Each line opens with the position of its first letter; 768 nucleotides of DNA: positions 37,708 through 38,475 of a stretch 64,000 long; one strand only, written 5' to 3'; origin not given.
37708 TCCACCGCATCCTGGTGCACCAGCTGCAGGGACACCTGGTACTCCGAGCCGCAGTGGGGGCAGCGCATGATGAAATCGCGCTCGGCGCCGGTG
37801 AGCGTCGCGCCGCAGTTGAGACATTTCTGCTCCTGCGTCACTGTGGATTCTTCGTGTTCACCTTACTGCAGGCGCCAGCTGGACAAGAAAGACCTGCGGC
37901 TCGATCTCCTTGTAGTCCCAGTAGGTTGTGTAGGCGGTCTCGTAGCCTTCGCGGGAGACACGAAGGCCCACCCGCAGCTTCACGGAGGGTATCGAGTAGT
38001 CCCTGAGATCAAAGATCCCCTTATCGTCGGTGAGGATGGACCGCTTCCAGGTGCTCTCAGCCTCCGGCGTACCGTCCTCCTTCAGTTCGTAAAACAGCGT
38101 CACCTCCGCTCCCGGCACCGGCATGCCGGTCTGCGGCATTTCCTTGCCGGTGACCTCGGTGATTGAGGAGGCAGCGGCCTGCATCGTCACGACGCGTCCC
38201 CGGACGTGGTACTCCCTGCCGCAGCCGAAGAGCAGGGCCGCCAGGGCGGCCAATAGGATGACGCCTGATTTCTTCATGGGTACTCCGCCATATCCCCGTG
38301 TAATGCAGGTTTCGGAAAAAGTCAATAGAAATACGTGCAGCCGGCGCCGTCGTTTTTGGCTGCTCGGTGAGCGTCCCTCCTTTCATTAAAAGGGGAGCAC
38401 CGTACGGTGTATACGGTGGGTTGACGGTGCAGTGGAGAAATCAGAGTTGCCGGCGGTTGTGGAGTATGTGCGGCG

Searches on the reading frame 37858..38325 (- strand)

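Call 27: search_protein_families(library=pfam, proteins=[window:37858-38325:-], max_evalue=0.01)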
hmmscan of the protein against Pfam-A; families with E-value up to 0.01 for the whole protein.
window:37858-38325:- (155 aa): 1 family
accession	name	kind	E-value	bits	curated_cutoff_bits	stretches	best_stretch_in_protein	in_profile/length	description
PF13620.12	CarboxypepD_reg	-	0.00076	20.2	32.3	1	65-135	9-66/82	Carboxypeptidase regulatory-like domain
